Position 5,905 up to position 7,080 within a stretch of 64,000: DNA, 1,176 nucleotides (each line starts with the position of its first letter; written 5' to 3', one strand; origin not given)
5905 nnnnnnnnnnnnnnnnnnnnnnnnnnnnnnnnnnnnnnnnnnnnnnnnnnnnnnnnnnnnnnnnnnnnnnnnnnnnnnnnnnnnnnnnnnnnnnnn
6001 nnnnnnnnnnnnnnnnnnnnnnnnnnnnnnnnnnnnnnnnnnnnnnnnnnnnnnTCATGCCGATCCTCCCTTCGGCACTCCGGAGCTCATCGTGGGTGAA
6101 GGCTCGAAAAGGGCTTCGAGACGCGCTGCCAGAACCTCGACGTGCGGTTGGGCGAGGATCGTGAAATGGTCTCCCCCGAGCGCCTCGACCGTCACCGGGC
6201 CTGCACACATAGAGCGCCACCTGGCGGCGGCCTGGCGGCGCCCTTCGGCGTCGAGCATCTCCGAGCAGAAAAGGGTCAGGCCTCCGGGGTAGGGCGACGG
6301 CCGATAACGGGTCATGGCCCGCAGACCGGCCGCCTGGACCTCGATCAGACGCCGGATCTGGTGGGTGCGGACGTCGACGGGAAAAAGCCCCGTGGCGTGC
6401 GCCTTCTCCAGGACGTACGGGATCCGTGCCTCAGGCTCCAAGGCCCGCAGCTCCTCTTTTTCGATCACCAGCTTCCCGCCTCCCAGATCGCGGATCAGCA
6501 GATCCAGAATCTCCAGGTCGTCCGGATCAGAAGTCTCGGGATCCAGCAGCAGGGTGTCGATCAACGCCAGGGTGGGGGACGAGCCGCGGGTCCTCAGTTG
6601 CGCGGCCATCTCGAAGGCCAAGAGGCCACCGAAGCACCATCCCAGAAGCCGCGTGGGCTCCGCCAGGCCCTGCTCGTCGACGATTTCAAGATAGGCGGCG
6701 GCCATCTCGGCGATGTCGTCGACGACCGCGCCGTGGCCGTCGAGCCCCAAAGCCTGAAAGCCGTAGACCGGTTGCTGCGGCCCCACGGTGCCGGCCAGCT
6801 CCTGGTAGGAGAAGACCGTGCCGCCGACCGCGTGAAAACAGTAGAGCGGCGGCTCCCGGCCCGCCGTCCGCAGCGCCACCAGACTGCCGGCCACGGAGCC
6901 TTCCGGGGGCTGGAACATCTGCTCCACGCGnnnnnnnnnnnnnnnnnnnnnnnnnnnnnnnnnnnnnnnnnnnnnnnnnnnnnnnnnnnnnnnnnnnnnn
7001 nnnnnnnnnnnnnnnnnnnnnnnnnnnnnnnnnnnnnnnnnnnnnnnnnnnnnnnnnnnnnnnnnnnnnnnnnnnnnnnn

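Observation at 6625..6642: Thioesterase nucleophile is cysteine (GWCFGG) instead of serine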

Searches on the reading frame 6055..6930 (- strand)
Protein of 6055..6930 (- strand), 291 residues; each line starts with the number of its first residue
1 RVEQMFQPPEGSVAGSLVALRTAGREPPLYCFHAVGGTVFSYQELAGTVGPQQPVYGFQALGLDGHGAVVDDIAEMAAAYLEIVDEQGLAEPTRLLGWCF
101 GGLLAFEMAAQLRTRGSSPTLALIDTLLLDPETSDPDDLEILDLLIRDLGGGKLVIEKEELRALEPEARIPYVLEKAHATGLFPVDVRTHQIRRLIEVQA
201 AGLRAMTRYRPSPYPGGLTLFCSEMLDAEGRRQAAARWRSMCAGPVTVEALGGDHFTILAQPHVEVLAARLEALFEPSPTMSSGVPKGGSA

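Call 8: search_solved_structures(query=window:6058-6927:-, max_evalue=0.01, show_alignments=5)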
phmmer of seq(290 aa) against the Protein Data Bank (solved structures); distinct sequences matched with E-value up to 0.01: 36.
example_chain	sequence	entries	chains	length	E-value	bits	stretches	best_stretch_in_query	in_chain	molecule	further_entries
4zxh_A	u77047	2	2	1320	1.1e-28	103.7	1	16-274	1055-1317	ABBFA_003403 | Tyrocidine synthetase 3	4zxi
7dxo_A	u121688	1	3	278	4.5e-18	68.9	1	9-149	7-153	Non-ribosomal peptide synthetase 4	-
7crn_A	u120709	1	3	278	5.5e-18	68.6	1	9-149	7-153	Non-ribosomal peptide synthetase 4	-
9f7b_A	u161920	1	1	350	2.1e-14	56.9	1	19-145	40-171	3-hydroxyacyl-[acyl-carrier-protein] dehydratase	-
5v3w_A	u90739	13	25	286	1.1e-12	51.2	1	16-265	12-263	Polyketide synthase Pks13 (Termination polyketide synthase) | Polyketide synthase Pks13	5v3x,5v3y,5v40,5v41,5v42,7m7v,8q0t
7vjt_A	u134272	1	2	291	1.2e-12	51.1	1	16-265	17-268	Polyketide synthase Pks13 (Termination polyketide synthase)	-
8tqv_A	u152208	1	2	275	1.3e-12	51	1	16-264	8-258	Polyketide synthase Pks13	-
5v3z_A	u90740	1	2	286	1.5e-12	50.8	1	16-265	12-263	Polyketide synthase Pks13 (Termination polyketide synthase)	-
3tej_A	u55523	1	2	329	4.9e-12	49.1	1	19-134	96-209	Enterobactin synthase component F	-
2roq_A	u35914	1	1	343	5.5e-12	48.9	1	19-134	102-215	Enterobactin synthetase component F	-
3tjm_A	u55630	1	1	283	2e-11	47.1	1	8-117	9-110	Fatty acid synthase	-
2px6_A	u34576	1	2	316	2.1e-11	47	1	8-117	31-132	Thioesterase domain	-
7uk4_A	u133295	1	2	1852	3.1e-11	46.5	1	9-271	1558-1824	Polyketide synthase PKS13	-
8cuy_A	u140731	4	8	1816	3.1e-11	46.4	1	9-271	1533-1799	Polyketide synthase PKS13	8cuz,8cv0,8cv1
9f48_A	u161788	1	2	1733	4.2e-11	46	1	16-264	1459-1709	Polyketide synthase Pks13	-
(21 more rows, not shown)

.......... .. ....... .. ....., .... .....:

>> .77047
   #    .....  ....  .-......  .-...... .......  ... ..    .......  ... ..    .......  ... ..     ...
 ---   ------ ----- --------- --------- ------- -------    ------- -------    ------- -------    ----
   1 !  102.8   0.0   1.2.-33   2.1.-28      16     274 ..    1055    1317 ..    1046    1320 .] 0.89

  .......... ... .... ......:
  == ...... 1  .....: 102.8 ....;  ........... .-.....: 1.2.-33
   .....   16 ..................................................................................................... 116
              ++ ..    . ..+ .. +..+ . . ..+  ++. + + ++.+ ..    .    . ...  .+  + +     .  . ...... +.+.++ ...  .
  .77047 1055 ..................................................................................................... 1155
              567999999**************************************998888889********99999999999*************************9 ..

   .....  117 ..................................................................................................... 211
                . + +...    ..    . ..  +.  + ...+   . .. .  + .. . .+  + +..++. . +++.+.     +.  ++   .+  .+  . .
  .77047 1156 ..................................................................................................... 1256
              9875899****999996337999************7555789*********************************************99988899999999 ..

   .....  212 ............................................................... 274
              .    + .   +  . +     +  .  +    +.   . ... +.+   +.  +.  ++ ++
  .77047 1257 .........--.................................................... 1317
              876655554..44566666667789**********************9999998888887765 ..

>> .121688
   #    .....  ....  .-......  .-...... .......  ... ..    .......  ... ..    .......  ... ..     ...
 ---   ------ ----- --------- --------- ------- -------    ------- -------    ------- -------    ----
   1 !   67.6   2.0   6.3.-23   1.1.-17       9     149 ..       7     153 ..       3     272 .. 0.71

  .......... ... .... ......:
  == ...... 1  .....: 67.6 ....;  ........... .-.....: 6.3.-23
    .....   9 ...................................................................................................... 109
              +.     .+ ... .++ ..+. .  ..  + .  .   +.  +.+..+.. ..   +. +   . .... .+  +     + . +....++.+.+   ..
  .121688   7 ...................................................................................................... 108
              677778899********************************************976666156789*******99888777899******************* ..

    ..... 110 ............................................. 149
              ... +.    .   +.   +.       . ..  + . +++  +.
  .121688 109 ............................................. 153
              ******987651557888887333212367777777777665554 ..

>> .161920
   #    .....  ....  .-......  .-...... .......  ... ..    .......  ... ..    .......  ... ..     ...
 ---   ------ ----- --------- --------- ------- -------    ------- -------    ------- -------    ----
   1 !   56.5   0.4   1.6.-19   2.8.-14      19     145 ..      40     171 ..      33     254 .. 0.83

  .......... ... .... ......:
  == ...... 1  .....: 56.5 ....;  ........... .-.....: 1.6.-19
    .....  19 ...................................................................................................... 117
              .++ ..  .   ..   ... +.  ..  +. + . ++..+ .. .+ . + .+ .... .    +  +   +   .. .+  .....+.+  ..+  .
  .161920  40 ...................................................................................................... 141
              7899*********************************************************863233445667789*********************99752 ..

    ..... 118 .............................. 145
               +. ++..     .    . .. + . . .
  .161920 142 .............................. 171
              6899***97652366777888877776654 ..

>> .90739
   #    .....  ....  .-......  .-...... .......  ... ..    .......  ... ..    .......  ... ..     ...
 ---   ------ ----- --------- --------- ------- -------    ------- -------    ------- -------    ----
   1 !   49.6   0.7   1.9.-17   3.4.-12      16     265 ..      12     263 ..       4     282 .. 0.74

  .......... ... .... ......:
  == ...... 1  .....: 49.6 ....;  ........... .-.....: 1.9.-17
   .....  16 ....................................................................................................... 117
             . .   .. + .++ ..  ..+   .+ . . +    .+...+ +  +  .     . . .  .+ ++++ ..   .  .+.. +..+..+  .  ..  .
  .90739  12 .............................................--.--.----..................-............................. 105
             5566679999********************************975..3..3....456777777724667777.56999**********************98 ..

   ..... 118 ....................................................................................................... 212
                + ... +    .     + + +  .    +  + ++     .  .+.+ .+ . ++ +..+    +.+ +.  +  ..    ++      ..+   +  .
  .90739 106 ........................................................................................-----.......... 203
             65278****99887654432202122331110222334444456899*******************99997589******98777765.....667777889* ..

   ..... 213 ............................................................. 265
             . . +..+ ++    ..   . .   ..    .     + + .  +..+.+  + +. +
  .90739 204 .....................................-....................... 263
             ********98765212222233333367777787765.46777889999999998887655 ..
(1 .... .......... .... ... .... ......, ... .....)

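Call 10: find_homologous_proteins(query=window:6058-6927:-, max_evalue=1e-10)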
Query seq(290 aa) (290 aa): 12 proteins with E <= 1e-10 among 8000 candidates.
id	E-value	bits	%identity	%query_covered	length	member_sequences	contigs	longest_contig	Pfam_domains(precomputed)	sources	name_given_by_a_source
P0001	1.6e-45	174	56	58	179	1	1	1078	-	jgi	-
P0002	1.9e-35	141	38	90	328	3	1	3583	PF00975.27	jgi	jgi:thioesterase domain-containing protein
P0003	8.9e-34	135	37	88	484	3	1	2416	PF00550.32,PF12697.14,PF13193.13,PF00561.27,PF00975.27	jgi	-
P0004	4.5e-33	133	35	88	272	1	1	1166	PF12697.14,PF00561.27,PF00975.27,PF12146.16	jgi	-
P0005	7.8e-30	122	34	93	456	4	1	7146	PF00550.32,PF12697.14,PF13193.13,PF00975.27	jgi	jgi:thioesterase domain-containing protein/acyl carrier protein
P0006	3.2e-27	114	34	88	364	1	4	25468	PF00550.32,PF12697.14,PF00561.27,PF00975.27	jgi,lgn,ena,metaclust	metaclust:\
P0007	2.2e-23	101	34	80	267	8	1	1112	PF12697.14,PF00975.27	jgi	jgi:thioesterase domain-containing protein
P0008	5.0e-22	97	33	86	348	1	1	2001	PF00550.32,PF12697.14,PF00561.27,PF00975.27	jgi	jgi:thioesterase domain-containing protein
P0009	9.6e-21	93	43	47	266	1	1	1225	PF12697.14,PF00561.27,PF00975.27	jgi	jgi:thioesterase domain-containing protein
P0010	9.3e-15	73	29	91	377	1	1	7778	PF00550.32,PF00975.27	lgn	-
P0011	2.7e-13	68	40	38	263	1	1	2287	PF12697.14,PF00975.27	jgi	jgi:pimeloyl-ACP methyl ester carboxylesterase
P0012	1.7e-12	65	30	96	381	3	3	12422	PF00550.32,PF00975.27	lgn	-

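Call 21: search_protein_representatives(protein=window:6055-6930:-)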
Query: 291 residues. Proteins with E-value up to 0.001 (for the whole library): 30207; up to 1e-10: 16148; up to 1e-30: 916. The best 150 are listed.
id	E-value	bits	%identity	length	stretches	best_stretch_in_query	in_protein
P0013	9.1e-188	638.9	100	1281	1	1-291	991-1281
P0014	1.8e-51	191.6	39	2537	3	15-272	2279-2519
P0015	4.9e-49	183.7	34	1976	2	15-273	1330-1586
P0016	5.8e-49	183.4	43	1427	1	16-281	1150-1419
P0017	9.4e-49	182.7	39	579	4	15-127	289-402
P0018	8.1e-48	179.7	33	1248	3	15-275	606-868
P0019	2.1e-47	178.3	41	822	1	13-272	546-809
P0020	9.0e-47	176.2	37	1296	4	15-126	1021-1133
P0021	3.5e-46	174.3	31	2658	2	26-273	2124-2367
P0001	5.2e-46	173.7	58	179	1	108-276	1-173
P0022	1.6e-45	172.1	40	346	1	15-275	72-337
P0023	7.7e-45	169.9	44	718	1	15-276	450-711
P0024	9.7e-45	169.6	41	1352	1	15-277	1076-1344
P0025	1.2e-44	169.3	44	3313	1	13-273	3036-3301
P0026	1.2e-44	169.2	37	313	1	17-274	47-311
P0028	2.1e-44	168.5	39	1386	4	8-128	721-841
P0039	1.4e-42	162.5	38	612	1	16-274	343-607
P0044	4.4e-42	160.8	42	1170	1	23-277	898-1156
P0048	1.4e-41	159.2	46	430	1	16-275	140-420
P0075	4.2e-40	154.3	34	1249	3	14-276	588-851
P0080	8.0e-40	153.4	38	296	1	9-274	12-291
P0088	1.3e-39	152.7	38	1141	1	15-272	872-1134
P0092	2.3e-39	151.9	43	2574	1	16-277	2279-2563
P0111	1.1e-38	149.7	38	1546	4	6-117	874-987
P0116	1.7e-38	149.1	39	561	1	13-271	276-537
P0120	1.9e-38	148.9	36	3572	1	11-273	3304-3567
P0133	3.8e-38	147.9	37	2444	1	15-269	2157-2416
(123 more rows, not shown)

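Call 29: search_protein_families(library=pfam, proteins=[P0015, P0017, P0028, P0075, P0088, P0111, P0018, P0080], max_evalue=0.0001)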
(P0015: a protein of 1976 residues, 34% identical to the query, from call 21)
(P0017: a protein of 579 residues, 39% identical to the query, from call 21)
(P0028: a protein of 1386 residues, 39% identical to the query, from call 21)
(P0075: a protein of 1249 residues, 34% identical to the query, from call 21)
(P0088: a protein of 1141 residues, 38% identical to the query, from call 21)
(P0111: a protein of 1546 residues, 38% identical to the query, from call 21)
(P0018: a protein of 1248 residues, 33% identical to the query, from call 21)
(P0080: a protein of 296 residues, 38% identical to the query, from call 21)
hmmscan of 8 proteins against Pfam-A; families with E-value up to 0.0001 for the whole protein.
P0015 (1976 aa): 10 families
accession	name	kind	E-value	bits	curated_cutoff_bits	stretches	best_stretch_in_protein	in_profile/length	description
PF00698.26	Acyl_transf_1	-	4.2e-80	270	32.7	1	44-361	1-318/319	Acyl transferase domain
PF08659.16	KR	-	9.3e-58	195.5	22.6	1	619-818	1-180/180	KR domain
PF00975.26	Thioesterase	-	1.8e-57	195.6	26.4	2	1343-1585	2-223/226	Thioesterase domain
PF13469.12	Sulfotransfer_3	-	5e-34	118.9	27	1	1048-1257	2-215/216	Sulfotransferase family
PF00550.31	PP-binding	-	2e-18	66.8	20.8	1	922-986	3-67/67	Phosphopantetheine attachment site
PF00106.31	adh_short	-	4.5e-10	39.8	26.6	1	622-799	4-161/195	short chain dehydrogenase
PF20408.4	Abhydrolase_11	-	6.5e-07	29.7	27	0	1379-1431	48-101/193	Alpha/beta hydrolase domain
PF00685.33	Sulfotransfer_1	-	1.2e-06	28.5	22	1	1048-1261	4-188/255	Sulfotransferase domain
PF13561.12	adh_short_C2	-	1.5e-06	28.4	27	1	676-800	36-156/236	Enoyl-(Acyl carrier protein) reductase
PF00561.26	Abhydrolase_1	-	1.8e-05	24.9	25.8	0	1752-1843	22-113/245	alpha/beta hydrolase fold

P0017 (579 aa): 4 families
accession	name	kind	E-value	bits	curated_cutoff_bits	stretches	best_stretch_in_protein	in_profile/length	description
PF00975.26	Thioesterase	-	3.5e-54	184.8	26.4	2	301-543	1-212/226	Thioesterase domain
PF00561.26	Abhydrolase_1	-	4.1e-08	33.6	25.8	0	301-465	1-143/245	alpha/beta hydrolase fold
PF12697.13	Abhydrolase_6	-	3.9e-05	24.8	26.3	0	306-407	4-94/217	Alpha/beta hydrolase family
PF20408.4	Abhydrolase_11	-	9.3e-05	22.7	27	0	337-390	47-101/193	Alpha/beta hydrolase domain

P0028 (1386 aa): 6 families
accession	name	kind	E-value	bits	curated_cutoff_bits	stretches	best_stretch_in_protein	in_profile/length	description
PF00501.34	AMP-binding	-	1.3e-70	238.6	29.9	1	11-410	2-384/384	AMP-binding enzyme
PF00975.26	Thioesterase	-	4.1e-45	155.2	26.4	2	740-978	2-216/226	Thioesterase domain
PF00550.31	PP-binding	-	1.4e-18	67.3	20.8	1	605-671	1-67/67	Phosphopantetheine attachment site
PF23024.1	AMP-dom_DIP2-like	-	9.2e-11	42.2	27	1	454-566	2-107/110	Disco-interacting protein 2-like, AMP domain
PF24919.1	Mug62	-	1.5e-05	25.2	27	1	487-564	55-147/164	Meiotically up-regulated gene 62 protein-like domain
PF00561.26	Abhydrolase_1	-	4e-05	23.8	25.8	0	753-974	16-244/245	alpha/beta hydrolase fold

P0075 (1249 aa): 7 families
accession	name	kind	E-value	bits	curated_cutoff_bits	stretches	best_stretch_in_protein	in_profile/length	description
PF08659.16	KR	-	1.2e-61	208.2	22.6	1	192-372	1-180/180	KR domain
PF00975.26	Thioesterase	-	1.3e-45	156.9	26.4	2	602-838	2-215/226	Thioesterase domain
PF00106.31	adh_short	-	1.1e-11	45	26.6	1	194-354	3-162/195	short chain dehydrogenase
PF00550.31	PP-binding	-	3.7e-11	43.5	20.8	1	474-538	2-66/67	Phosphopantetheine attachment site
PF13561.12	adh_short_C2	-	1.9e-08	34.6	27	1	204-359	9-161/236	Enoyl-(Acyl carrier protein) reductase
PF00561.26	Abhydrolase_1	-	2e-05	24.8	25.8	0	609-712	9-112/245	alpha/beta hydrolase fold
PF21394.3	Beta-ketacyl_N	-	2.1e-05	24.7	26.9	1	4-149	31-164/170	Beta-ketoacyl synthase-like, N-terminal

P0088 (1141 aa): 8 families
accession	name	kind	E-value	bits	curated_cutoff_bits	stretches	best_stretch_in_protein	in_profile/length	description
PF00501.34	AMP-binding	-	3.9e-61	207.4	29.9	1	39-262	153-384/384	AMP-binding enzyme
PF00975.26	Thioesterase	-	4.9e-33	115.7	26.4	1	884-1134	1-223/226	Thioesterase domain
PF00550.31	PP-binding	-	1.6e-12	47.9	20.8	1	800-860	3-65/67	Phosphopantetheine attachment site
PF13193.12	AMP-binding_C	-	5.1e-11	43.8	24.5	1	337-375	1-39/76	AMP-binding enzyme C-terminal domain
PF12847.13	Methyltransf_18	-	5.9e-07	30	27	1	415-516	7-105/151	Methyltransferase domain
PF00561.26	Abhydrolase_1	-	6.7e-07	29.7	25.8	1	885-1109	2-227/245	alpha/beta hydrolase fold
PF02353.26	CMAS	-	5.1e-06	26.5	27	1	419-532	59-168/273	Mycolic acid cyclopropane synthetase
PF13649.12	Methyltransf_25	-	5.4e-05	24.2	27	0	426-523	1-97/97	Methyltransferase domain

P0111 (1546 aa): 7 families
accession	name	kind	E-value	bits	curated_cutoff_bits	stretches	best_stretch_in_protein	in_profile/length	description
PF00501.34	AMP-binding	-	1.8e-76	257.9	29.9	1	292-648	1-384/384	AMP-binding enzyme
PF00975.26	Thioesterase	-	5.6e-60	203.8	26.4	2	897-1022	1-126/226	Thioesterase domain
PF00668.25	Condensation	-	4.9e-38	131.4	30.6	1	9-271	184-455/456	Condensation domain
PF00550.31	PP-binding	-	1.2e-22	80.4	20.8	2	813-872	3-64/67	Phosphopantetheine attachment site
PF13193.12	AMP-binding_C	-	2.5e-16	60.8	24.5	1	707-782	1-76/76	AMP-binding enzyme C-terminal domain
PF00561.26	Abhydrolase_1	-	8.3e-12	45.7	25.8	1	897-1030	1-128/245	alpha/beta hydrolase fold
PF12697.13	Abhydrolase_6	-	3.8e-08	34.7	26.3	0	1288-1396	2-94/217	Alpha/beta hydrolase family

P0018 (1248 aa): 7 families
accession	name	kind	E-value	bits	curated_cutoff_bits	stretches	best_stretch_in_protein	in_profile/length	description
PF00668.25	Condensation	-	4.3e-85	286.5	30.6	1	71-504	7-450/456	Condensation domain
PF00975.26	Thioesterase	-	6.7e-58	197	26.4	2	619-853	2-212/226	Thioesterase domain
PF00550.31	PP-binding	-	7.8e-32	109.8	20.8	2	886-948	2-66/67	Phosphopantetheine attachment site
PF00561.26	Abhydrolase_1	-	5.9e-18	65.9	25.8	2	618-739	1-118/245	alpha/beta hydrolase fold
PF12697.13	Abhydrolase_6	-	1.1e-12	49.5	26.3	1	620-834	1-170/217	Alpha/beta hydrolase family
PF12146.15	Hydrolase_4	-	7.4e-11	42.2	27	0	1016-1060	56-100/239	Serine aminopeptidase, S33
PF20408.4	Abhydrolase_11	-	1.5e-09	38.3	27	0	1006-1099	45-135/193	Alpha/beta hydrolase domain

P0080 (296 aa): 2 families
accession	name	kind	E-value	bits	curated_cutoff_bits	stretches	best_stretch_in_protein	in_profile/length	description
PF00975.26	Thioesterase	-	2.1e-38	133.2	26.4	1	30-290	1-224/226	Thioesterase domain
PF12697.13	Abhydrolase_6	-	8.8e-05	23.7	26.3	0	33-169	2-117/217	Alpha/beta hydrolase family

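Call 33: find_encoding_contigs(protein=P0001, flank=2000, max_places=3)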
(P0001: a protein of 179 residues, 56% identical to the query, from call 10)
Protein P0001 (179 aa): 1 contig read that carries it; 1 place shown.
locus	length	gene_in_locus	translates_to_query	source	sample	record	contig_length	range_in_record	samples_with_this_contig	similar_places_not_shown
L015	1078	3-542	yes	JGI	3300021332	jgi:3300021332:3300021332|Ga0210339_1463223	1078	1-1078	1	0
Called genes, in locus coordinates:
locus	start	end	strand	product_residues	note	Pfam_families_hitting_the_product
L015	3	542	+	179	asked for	?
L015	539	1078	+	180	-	?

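Call 40: find_related_loci(query=A2, collection=metagenome_contigs, flank=10000)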
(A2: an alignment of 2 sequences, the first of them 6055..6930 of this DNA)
Query A2 (291 aa) in metagenome_contigs; peptide patterns used: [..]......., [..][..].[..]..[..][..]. (x = any residue, [..] = any of these).
265 stretches matched a pattern, but none encodes a relative of the query by tblastn (E <= 1e-3).
